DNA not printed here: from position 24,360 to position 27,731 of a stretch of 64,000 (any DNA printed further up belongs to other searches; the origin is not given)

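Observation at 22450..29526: Near gap-free operon: head-domain protein, head-domain-CTD protein, TonB-dependent receptor, head-domain-CTD protein, FISUMP lipoprotein (a SusD-less, T9SS-linked uptake locus?)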

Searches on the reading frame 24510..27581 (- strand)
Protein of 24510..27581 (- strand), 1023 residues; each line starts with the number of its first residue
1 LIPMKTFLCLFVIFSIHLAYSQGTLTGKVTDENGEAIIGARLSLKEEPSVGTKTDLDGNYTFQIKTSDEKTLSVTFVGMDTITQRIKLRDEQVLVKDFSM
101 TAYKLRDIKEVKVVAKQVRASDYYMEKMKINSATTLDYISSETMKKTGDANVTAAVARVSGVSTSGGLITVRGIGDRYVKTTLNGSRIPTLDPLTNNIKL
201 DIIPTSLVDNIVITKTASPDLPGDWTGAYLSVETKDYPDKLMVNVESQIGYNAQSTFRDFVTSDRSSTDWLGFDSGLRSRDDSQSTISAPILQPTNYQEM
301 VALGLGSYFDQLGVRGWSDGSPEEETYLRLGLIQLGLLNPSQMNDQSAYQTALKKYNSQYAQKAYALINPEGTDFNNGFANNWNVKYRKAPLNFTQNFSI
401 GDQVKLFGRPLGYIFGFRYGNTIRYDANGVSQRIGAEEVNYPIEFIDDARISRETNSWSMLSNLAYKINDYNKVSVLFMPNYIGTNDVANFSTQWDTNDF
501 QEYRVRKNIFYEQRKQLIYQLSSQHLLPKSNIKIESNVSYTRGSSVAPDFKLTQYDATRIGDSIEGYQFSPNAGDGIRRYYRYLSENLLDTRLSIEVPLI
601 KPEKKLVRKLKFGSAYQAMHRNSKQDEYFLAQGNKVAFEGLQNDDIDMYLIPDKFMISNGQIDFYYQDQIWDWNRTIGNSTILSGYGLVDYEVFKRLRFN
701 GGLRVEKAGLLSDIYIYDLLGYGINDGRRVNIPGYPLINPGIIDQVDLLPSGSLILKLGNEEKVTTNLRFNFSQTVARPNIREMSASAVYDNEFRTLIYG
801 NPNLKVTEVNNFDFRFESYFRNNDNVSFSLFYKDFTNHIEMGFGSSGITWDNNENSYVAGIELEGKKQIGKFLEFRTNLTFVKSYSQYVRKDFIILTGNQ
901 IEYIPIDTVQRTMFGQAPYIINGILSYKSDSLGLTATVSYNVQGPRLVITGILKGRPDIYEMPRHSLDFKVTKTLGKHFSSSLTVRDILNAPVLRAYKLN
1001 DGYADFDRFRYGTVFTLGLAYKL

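Call 4: search_protein_families(library=pfam, proteins=[window:24510-27581:-], max_evalue=0.01)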
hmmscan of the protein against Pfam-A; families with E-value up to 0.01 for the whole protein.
window:24510-27581:- (1023 aa): 3 families
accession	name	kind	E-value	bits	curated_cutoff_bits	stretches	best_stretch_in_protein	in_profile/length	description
PF13715.12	CarbopepD_reg_2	-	3.1e-13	50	32.2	1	25-101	1-77/88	CarboxypepD_reg-like domain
PF13620.12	CarboxypepD_reg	-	7.7e-12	45.8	32.3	1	24-101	1-82/82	Carboxypeptidase regulatory-like domain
PF07715.20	Plug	-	7e-10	39.8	23.9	1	131-219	4-96/107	TonB-dependent Receptor Plug Domain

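Call 5: search_protein_families(library=ncbifam, proteins=[window:24510-27581:-], max_evalue=0.01)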
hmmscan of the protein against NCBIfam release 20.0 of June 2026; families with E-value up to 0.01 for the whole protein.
window:24510-27581:- (1023 aa): 2 families
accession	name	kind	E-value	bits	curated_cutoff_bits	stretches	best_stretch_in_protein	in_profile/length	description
TIGR01782.1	TonB-Xanth-Caul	subfamily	3e-44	151.5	310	2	681-1022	523-867/868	TonB-dependent receptor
NF052345.1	S_layer_anammox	exception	0.0013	16.2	1400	1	21-151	1311-1444/1596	Kustd1514 family S-layer glycoprotein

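Call 18: search_solved_structures(query=window:24510-27572:-, max_evalue=0.01)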
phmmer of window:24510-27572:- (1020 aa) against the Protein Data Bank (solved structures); distinct sequences matched with E-value up to 0.01: 2.
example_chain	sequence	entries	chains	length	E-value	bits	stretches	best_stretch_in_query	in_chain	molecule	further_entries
9hfj_A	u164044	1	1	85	2.2e-05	25.8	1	19-83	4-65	SusC homolog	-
6ytc_A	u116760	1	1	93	0.00023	22.5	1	17-92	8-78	TonB-dependent receptor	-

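Call 48: search_solved_structures(query=A3, max_evalue=0.1)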
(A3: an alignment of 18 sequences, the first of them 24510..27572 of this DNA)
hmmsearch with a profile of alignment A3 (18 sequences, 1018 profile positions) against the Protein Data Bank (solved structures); distinct sequences matched with E-value up to 0.1: 4.
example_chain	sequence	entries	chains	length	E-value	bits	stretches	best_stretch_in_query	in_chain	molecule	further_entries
5t3r_D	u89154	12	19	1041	3.5e-10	41.5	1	2-173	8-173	SusC homolog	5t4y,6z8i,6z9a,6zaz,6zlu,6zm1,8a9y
9hfj_A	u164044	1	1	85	3.9e-09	38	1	20-89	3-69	SusC homolog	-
6ytc_A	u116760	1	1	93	5.2e-08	34.3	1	24-108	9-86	TonB-dependent receptor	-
6sli_B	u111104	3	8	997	1.3e-06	29.7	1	23-99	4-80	RagA protein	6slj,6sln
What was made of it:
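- On SusC/SusD-type PUL: Only the N-terminal extension and plug region resemble SusC/RagA structures (call 48).
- Closest known: SusCD-like / TBDT-surface-lipoprotein complexes of Bacteroidota. Same: A profile search matches the N-terminal 170 residues of SusC and RagA structures (call 48).
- Tried and rejected: The TBDT profile against PDB matched only the N-terminal extension (call 48).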

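Call 53: search_protein_families(library=pfam, alignment_id=A3, max_evalue=1)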
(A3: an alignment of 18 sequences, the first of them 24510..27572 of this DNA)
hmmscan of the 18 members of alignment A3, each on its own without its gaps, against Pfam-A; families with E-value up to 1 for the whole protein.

A. member 1, window:24510-27572:- (1020 aa): 7 families
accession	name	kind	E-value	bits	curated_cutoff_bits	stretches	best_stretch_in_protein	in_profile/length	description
PF13715.12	CarbopepD_reg_2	-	3e-13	50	32.2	1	22-98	1-77/88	CarboxypepD_reg-like domain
PF13620.12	CarboxypepD_reg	-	7.7e-12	45.8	32.3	1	21-98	1-82/82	Carboxypeptidase regulatory-like domain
PF07715.20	Plug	-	6.9e-10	39.8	23.9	1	128-216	4-96/107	TonB-dependent Receptor Plug Domain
PF14480.11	DNA_pol3_a_NI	-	0.068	13.6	22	1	491-530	13-52/72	DNA polymerase III polC-type N-terminus I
PF02369.22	Big_1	-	0.13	12.8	34.9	1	21-73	20-78/93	Bacterial Ig-like domain (group 1)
PF19331.4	MCCA_BT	-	0.15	12.1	27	0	800-842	102-143/165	Methylcrotonoyl-CoA carboxylase subunit alpha BT domain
PF15976.11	CooC_C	-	0.24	11.9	29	1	21-68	18-62/93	CS1-pili formation C-terminal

B. families by the number of members that match (of 18 scanned): 15 families
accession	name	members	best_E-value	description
PF13715.12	CarbopepD_reg_2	18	1.8e-16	CarboxypepD_reg-like domain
PF07715.20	Plug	18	1.8e-12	TonB-dependent Receptor Plug Domain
PF13620.12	CarboxypepD_reg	17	7.7e-12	Carboxypeptidase regulatory-like domain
PF25020.1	TTR_TEN1-4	11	3.3e-06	Teneurin TTR-like domain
PF15976.11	CooC_C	8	0.01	CS1-pili formation C-terminal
PF02369.22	Big_1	5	0.0045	Bacterial Ig-like domain (group 1)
PF00593.30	TonB_dep_Rec_b-barrel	4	1e-31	TonB dependent receptor-like, beta-barrel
PF23591.1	CILP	3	0.049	Cartilage intermediate layer protein 1-like domain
PF19331.4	MCCA_BT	2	0.12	Methylcrotonoyl-CoA carboxylase subunit alpha BT domain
PF07236.16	Phytoreo_S7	1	0.037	Phytoreovirus S7 protein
PF14480.11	DNA_pol3_a_NI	1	0.068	DNA polymerase III polC-type N-terminus I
PF23193.1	NOMO_3rd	1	0.087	NOMO third transthyretin-like domain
PF09430.16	EMC7_beta-sandw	1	0.11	ER membrane protein complex subunit 7, beta-sandwich domain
PF19271.4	Nis1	1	0.75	Nis1 family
PF24107.1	DUF7382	1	0.94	Domain of unknown function (DUF7382)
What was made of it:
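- On TonB-dependent transporter: It is present in all 18 orthologues scanned (call 53).
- No Oar-type Pfam barrel model matched (calls 4, 53).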

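Call 58: find_homologous_proteins(query=window:24510-27572:-)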
Query window:24510-27572:- (1020 aa): 1419 proteins with E <= 0.001 among 8000 candidates; the best 120 are listed.
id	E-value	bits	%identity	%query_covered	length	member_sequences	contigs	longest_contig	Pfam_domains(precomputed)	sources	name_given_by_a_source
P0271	0.0e+0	2308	100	100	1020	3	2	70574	PF13715.13,PF07715.21,PF13620.13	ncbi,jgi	jgi:outer membrane receptor protein involved in Fe transport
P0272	0.0e+0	2084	89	100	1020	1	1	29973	PF13715.13,PF07715.21,PF13620.13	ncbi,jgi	jgi:outer membrane receptor protein involved in Fe transport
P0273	0.0e+0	2053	87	100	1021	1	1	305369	PF13715.13,PF07715.21,PF13620.13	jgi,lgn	jgi:hypothetical protein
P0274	0.0e+0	2027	86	100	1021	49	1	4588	PF13715.13,PF07715.21,PF13620.13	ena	-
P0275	0.0e+0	1983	83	100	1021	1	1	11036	PF13715.13,PF07715.21,PF13620.13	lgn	-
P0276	0.0e+0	1700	71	100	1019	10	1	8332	PF13715.13,PF07715.21,PF13620.13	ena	-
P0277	0.0e+0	1613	69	100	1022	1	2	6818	PF13715.13,PF07715.21,PF13620.13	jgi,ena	jgi:hypothetical protein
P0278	0.0e+0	1604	69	99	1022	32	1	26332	PF13715.13,PF07715.21,PF13620.13,PF00593.31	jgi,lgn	jgi:hypothetical protein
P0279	0.0e+0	1585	68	100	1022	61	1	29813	PF13715.13,PF07715.21,PF13620.13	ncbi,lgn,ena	-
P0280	0.0e+0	1581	69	99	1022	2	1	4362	PF13715.13,PF07715.21,PF13620.13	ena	-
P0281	0.0e+0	1581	68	99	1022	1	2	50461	PF13715.13,PF07715.21,PF13620.13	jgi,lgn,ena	jgi:outer membrane receptor protein involved in Fe transport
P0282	0.0e+0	1575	67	100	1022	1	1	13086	PF13715.13,PF07715.21,PF13620.13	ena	-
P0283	0.0e+0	1569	67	100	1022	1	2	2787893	PF13715.13,PF07715.21,PF13620.13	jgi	jgi:hypothetical protein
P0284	0.0e+0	1555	66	100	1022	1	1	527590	PF13715.13,PF07715.21,PF13620.13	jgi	jgi:hypothetical protein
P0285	0.0e+0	1540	66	99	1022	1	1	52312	PF13715.13,PF07715.21,PF13620.13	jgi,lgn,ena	jgi:hypothetical protein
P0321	0.0e+0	1350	59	100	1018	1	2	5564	PF13715.13,PF07715.21,PF13620.13,PF00593.31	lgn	-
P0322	0.0e+0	1349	59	100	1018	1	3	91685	PF13715.13,PF07715.21,PF13620.13,PF00593.31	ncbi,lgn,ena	-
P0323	0.0e+0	1349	60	98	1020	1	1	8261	PF13715.13,PF07715.21,PF13620.13,PF00593.31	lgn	-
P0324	0.0e+0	1347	59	100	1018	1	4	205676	PF13715.13,PF07715.21,PF13620.13,PF00593.31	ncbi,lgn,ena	-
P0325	0.0e+0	1343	59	100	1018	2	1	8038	PF13715.13,PF07715.21,PF13620.13,PF00593.31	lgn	-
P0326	0.0e+0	1339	59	100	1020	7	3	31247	PF13715.13,PF07715.21,PF13620.13,PF00593.31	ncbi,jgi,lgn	jgi:outer membrane receptor for ferrienterochelin and colicin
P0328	0.0e+0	1338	58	100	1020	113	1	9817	PF13715.13,PF07715.21,PF13620.13,PF00593.31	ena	-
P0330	0.0e+0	1338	58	100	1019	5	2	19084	PF13715.13,PF07715.21,PF13620.13,PF00593.31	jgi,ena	jgi:hypothetical protein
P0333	0.0e+0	1335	58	100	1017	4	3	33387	PF13715.13,PF07715.21,PF00593.31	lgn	-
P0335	0.0e+0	1334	59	100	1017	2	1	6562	PF13715.13,PF07715.21,PF13620.13,PF00593.31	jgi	jgi:hypothetical protein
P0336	0.0e+0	1334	58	100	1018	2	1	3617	PF13715.13,PF07715.21,PF13620.13,PF00593.31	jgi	-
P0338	0.0e+0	1333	59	98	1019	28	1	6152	PF13715.13,PF07715.21,PF13620.13,PF00593.31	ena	-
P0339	0.0e+0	1333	59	100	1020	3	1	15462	PF13715.13,PF07715.21,PF13620.13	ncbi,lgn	-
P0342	0.0e+0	1332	59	100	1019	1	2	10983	PF13715.13,PF07715.21,PF13620.13,PF00593.31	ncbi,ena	-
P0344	0.0e+0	1331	58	100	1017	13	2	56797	PF13715.13,PF07715.21,PF13620.13,PF00593.31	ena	-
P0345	0.0e+0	1329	58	100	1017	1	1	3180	PF13715.13,PF07715.21,PF13620.13,PF00593.31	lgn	-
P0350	0.0e+0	1327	59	99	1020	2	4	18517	PF13715.13,PF07715.21,PF13620.13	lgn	-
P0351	0.0e+0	1327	58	100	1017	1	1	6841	PF13715.13,PF07715.21,PF13620.13,PF00593.31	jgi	jgi:hypothetical protein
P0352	0.0e+0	1326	59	100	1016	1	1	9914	PF13715.13,PF07715.21,PF13620.13,PF00593.31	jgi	-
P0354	0.0e+0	1326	58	100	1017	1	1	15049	PF13715.13,PF07715.21,PF13620.13,PF00593.31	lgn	-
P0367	0.0e+0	1321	58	100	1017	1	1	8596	PF13715.13,PF07715.21,PF13620.13,PF00593.31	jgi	jgi:hypothetical protein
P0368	0.0e+0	1321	58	100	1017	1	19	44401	PF13715.13,PF07715.21,PF13620.13,PF00593.31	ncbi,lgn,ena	-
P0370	0.0e+0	1320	58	100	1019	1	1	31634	PF13715.13,PF07715.21,PF13620.13,PF00593.31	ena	-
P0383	0.0e+0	1315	58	100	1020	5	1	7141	PF13715.13,PF25020.2,PF07715.21,PF13620.13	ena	-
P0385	0.0e+0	1315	58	100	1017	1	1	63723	PF13715.13,PF07715.21,PF13620.13,PF00593.31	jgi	jgi:hypothetical protein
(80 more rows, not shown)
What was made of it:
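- On TonB-dependent transporter: PF00593 is found in 4 of 18 orthologues at 1e-31 and in many precomputed hits (calls 53, 58).
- Plug and barrel are present (calls 4, 53, 58).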

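Call 60: find_encoding_contigs(protein=P0283, flank=10000, max_places=2)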
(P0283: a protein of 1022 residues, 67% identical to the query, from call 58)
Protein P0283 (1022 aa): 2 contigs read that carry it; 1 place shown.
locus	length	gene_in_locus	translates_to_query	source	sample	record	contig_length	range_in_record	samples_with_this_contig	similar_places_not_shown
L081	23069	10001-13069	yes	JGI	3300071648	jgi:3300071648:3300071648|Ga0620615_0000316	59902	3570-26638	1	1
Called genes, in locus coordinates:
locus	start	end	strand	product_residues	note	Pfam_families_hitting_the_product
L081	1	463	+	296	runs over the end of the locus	PF18075:FtsX_ECD, PF02687:FtsX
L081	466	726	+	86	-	PF11297:DUF3098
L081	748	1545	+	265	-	PF02673:BacA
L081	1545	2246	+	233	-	PF01509:TruB_N, PF16198:TruB_C_2 (weak)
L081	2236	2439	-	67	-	-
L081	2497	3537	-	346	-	PF02016:Peptidase_S66, PF17676:Peptidase_S66C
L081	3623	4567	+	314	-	-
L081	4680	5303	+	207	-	-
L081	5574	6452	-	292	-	PF02541:Ppx-GppA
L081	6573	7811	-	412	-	PF18962:Por_Secre_tail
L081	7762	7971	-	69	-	-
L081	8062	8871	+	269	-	-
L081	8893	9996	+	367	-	PF18962:Por_Secre_tail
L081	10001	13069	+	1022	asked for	PF13620:CarboxypepD_reg (weak), PF13715:CarbopepD_reg_2 (weak), PF07715:Plug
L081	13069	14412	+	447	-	PF18962:Por_Secre_tail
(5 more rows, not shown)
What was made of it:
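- An independent JGI contig shows the same order followed by OMP_b-brl_2, Beta_helix_4 and Big_7+CTD genes (call 60).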

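Call 76: predict_structure(alignment_id=A4)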
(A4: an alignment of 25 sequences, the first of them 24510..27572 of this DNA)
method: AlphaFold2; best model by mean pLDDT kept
length: 1020 residues; sequences in the alignment: 25
mean_pLDDT: 62.6   pTM: 0.57
mean pLDDT of the five models: 62.6, 62.0, 61.8, 57.8, 56.0
residues with pLDDT >= 90: 4; 70-90: 488; 50-70: 278; < 50: 250
segments of 3 or more residues with pLDDT < 50: 14-17, 101-247, 249-289, 368-388, 395-399, 482-485, 495-497, 546-550, 567-572, 650-657
pLDDT, mean of each block of 10 residues (from residue 1): 59 52 84 83 79 83 79 80 76 79 31 25 25 22 29 24 24 23 25 28 24 24 26 34 46 38 30 35 38 80 85 73 87 86 86 82 58 28 41 50 58 57 65 72 61 58 69 66 52 53 53 69 76 74 53 58 50 61 74 70 69 80 70 53 52 46 70 85 79 79 85 88 71 79 83 73 80 68 68 69 78 78 80 73 68 80 80 79 74 68 73 71 75 75 69 76 75 70 70 81 71 61
secondary structure, 60 per line:
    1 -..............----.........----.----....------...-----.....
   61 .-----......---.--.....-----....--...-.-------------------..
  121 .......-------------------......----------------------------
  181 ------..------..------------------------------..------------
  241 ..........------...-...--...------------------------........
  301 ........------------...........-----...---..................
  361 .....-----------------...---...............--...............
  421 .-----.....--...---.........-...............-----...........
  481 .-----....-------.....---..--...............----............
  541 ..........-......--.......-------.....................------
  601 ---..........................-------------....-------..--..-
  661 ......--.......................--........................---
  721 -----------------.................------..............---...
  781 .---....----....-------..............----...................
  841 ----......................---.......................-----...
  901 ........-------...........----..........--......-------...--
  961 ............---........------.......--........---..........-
elements in order (helices of 4 or more, strands of 3 or more residues): H2-15 E20-28 E38-41 E48-50 E56-61 E67-72 E79-83 E89-92 E95-97 H119-127 H147-152 E241-250 E257-259 H293-308 H321-331 H343-365 E383-385 E389-403 E406-421 E427-431 E440-448 E450-464 E470-481 E487-490 E498-502 E510-524 E529-550 E552-557 E560-566 E574-594 E604-629 H643-646 E661-666 E672-691 E694-711 H712-717 E738-754 E761-774 H778-781 E785-788 E793-796 E804-817 E822-840 E845-866 E870-892 E898-908 E916-926 E931-940 E943-948 E956-958 E961-972 E976-983 E990-996 E999-1006 E1010-1019
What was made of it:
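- The TBDT model is poor (pLDDT 62.6, call 76) and says nothing about substrate.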
